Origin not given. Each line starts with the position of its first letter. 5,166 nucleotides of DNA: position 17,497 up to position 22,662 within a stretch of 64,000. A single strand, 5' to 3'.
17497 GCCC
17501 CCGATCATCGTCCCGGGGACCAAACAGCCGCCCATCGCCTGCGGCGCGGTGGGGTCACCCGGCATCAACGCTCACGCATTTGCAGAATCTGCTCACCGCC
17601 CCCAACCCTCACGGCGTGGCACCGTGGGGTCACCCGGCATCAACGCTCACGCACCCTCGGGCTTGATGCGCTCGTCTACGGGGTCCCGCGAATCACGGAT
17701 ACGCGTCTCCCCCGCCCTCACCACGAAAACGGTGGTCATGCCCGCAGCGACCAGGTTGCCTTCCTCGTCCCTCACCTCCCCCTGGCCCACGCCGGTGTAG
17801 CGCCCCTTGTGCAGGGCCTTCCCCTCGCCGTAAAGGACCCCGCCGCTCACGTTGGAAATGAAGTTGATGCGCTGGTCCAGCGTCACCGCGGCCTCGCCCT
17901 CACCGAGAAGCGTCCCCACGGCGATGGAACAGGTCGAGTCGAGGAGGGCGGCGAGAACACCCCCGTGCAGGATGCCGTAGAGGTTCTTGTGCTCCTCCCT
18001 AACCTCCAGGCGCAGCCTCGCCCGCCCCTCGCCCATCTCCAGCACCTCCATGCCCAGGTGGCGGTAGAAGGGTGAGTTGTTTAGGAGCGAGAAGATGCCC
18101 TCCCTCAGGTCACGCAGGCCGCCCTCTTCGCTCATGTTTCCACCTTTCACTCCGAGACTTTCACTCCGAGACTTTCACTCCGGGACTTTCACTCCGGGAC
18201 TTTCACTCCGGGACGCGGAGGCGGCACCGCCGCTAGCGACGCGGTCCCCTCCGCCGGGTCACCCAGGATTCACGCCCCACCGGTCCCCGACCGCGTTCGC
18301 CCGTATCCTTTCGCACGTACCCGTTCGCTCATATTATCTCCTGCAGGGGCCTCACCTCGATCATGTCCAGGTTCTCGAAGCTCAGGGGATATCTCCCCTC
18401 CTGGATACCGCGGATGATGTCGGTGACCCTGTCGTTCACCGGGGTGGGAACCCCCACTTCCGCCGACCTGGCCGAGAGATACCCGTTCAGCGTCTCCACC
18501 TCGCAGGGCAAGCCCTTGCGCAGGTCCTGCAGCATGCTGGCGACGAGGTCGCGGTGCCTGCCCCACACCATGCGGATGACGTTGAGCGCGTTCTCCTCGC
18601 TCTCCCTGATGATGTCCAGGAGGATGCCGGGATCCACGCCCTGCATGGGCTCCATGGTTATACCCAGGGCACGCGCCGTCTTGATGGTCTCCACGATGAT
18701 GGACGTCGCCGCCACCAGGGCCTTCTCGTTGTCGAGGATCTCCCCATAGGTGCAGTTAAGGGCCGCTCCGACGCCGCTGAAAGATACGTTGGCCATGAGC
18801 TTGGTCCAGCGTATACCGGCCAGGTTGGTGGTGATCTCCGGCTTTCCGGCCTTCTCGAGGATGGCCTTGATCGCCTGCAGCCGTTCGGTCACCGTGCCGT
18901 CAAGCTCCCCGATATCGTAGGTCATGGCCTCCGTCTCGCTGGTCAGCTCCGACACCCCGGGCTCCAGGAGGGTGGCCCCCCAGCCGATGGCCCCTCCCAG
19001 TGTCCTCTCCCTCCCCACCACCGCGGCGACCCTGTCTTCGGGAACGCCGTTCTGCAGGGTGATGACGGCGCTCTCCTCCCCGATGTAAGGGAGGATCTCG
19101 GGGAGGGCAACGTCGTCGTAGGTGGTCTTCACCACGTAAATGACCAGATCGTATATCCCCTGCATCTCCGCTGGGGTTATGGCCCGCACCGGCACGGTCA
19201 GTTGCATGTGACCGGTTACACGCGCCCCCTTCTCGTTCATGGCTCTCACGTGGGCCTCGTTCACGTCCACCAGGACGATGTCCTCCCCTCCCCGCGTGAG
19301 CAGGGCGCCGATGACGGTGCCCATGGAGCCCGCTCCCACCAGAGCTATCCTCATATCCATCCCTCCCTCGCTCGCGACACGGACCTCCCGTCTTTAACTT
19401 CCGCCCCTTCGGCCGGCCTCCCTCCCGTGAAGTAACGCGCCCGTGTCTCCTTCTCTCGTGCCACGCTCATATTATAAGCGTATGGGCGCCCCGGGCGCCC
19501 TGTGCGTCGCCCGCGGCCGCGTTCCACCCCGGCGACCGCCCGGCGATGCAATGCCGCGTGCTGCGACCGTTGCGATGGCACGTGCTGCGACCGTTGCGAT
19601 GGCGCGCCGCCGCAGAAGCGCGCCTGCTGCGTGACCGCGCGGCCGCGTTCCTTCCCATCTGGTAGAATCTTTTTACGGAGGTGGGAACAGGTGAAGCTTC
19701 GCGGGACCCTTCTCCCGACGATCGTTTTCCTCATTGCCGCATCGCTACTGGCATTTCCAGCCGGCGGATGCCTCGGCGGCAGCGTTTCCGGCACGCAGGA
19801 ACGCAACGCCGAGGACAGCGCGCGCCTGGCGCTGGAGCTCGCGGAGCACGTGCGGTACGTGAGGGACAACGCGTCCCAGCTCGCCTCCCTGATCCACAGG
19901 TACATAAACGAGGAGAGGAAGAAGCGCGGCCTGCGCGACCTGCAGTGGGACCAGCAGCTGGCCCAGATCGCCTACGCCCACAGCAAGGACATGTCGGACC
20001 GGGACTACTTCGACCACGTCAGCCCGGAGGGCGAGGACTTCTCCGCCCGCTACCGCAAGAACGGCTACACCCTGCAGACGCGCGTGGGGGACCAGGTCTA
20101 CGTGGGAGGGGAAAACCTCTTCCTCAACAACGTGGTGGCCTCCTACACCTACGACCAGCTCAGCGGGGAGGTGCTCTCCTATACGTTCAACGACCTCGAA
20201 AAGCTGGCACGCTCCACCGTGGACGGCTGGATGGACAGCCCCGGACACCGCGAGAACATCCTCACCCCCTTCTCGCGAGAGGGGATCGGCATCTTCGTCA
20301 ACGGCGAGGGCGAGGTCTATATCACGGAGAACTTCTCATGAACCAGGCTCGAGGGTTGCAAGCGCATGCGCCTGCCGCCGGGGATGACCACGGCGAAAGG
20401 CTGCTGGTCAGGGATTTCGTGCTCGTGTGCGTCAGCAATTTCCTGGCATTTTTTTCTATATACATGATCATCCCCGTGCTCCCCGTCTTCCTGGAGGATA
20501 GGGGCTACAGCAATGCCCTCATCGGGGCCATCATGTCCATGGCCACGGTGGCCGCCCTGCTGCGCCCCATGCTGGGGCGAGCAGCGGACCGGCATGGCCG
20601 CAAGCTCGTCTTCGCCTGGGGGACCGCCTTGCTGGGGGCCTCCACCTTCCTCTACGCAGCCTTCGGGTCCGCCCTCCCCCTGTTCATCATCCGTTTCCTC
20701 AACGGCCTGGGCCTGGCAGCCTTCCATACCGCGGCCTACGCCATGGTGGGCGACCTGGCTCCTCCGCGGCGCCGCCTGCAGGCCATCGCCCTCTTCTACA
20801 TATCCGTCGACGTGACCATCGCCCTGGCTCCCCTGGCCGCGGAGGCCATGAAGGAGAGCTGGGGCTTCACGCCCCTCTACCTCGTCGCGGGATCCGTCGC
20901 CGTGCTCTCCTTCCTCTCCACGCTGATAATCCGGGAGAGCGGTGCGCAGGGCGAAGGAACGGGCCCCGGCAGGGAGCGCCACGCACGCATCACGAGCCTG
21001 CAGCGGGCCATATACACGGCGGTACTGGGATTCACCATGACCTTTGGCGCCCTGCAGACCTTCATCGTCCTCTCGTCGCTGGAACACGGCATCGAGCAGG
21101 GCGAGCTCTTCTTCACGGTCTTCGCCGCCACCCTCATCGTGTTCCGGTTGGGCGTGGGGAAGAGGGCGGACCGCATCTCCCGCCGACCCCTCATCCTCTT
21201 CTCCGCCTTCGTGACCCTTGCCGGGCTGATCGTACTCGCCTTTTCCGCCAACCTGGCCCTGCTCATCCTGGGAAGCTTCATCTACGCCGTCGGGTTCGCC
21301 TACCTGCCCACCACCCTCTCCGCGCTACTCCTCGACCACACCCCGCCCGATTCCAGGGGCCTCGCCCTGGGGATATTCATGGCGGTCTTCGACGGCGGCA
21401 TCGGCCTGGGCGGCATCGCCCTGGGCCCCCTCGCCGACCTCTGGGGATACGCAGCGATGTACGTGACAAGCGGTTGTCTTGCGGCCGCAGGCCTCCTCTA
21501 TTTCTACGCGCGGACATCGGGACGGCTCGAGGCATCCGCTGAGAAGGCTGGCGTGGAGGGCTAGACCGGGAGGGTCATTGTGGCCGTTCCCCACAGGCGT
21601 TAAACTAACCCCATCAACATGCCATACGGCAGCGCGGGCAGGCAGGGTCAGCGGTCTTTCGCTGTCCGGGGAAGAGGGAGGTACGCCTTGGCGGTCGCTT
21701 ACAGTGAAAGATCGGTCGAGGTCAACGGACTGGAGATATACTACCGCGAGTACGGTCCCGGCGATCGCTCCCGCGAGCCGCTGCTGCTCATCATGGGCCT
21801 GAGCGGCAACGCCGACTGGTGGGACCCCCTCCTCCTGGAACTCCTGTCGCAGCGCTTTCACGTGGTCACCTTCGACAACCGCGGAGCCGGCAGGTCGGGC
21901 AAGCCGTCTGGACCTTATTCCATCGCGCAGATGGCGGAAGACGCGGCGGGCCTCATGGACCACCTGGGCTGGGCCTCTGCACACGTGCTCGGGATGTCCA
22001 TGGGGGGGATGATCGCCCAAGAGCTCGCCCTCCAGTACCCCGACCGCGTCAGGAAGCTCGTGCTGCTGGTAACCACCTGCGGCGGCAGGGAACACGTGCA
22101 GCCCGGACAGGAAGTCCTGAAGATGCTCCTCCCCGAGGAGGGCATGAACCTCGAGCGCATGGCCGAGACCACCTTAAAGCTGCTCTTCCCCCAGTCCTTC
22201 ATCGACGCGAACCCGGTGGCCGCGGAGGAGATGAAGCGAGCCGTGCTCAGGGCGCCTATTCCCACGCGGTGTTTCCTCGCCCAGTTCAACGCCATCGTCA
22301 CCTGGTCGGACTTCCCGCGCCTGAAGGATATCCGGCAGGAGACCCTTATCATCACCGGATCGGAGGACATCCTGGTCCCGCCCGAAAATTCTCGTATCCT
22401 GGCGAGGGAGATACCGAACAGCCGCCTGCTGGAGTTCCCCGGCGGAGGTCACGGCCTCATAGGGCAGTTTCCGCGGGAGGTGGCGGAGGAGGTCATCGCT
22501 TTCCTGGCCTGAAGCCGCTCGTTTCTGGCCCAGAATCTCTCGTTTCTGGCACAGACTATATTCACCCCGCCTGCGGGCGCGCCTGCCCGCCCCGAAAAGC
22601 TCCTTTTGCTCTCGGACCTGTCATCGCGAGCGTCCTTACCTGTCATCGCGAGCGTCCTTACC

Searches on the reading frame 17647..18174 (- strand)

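Call 59: search_protein_families(library=pfam, proteins=[window:17647-18174:-], max_evalue=0.00001)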
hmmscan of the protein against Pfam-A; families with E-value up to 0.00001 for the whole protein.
window:17647-18174:- (175 aa): 1 family
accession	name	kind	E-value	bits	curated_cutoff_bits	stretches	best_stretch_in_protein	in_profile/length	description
PF03061.28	4HBT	-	1.2e-15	58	20.6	1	66-143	1-79/79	Thioesterase superfamily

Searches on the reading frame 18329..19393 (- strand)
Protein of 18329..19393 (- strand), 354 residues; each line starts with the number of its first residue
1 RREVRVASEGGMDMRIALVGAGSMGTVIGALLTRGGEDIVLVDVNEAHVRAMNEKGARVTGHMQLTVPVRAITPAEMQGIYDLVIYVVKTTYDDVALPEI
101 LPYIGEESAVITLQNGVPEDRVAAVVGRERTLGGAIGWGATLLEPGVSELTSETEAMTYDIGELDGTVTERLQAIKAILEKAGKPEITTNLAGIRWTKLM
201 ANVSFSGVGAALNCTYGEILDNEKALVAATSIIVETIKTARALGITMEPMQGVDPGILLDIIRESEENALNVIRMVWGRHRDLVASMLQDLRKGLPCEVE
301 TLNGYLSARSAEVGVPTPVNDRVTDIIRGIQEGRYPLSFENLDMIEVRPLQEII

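Call 59: search_protein_families(library=pfam, proteins=[window:18329-19393:-], max_evalue=0.00001)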
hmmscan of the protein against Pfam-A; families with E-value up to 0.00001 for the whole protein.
window:18329-19393:- (354 aa): 3 families
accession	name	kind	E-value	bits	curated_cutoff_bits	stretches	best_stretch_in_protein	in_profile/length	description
PF02558.23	ApbA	-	1.1e-28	100.2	22.2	1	16-154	1-140/150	Ketopantoate reductase PanE/ApbA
PF08546.17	ApbA_C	-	6e-25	88.5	22.7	1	191-331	2-125/125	Ketopantoate reductase PanE/ApbA C terminal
PF03721.20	UDPG_MGDP_dh_N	-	1.9e-06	28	27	1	14-59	1-46/187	UDP-glucose/GDP-mannose dehydrogenase family, NAD binding domain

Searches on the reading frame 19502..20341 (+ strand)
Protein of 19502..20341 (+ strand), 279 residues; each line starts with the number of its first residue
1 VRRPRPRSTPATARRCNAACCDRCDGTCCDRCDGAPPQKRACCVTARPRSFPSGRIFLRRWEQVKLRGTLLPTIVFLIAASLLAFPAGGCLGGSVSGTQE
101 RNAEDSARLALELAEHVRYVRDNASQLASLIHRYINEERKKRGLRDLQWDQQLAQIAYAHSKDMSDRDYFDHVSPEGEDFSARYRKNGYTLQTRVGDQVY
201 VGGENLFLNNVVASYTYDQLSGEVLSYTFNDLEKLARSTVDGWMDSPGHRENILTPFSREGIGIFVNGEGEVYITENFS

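Call 59: search_protein_families(library=pfam, proteins=[window:19502-20341:+], max_evalue=0.00001)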
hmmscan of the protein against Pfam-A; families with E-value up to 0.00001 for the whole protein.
window:19502-20341:+ (279 aa): 1 family
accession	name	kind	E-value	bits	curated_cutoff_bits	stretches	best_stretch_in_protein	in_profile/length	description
PF00188.32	CAP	-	2.4e-19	70.7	21.1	1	133-275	2-114/117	Cysteine-rich secretory protein family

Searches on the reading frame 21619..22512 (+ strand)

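Call 59: search_protein_families(library=pfam, proteins=[window:21619-22512:+], max_evalue=0.00001)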
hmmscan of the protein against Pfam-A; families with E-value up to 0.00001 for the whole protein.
window:21619-22512:+ (297 aa): 4 families
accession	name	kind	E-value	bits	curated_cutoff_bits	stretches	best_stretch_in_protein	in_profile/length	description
PF00561.26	Abhydrolase_1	-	7.4e-37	127.8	25.8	1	54-280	2-240/245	alpha/beta hydrolase fold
PF12146.15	Hydrolase_4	-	1.7e-22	80.3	27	1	53-281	5-235/239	Serine aminopeptidase, S33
PF12697.13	Abhydrolase_6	-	1.8e-20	75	26.3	1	60-290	6-216/217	Alpha/beta hydrolase family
PF03096.20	Ndr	-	5.4e-06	25.8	23.3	1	101-206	81-186/283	Ndr family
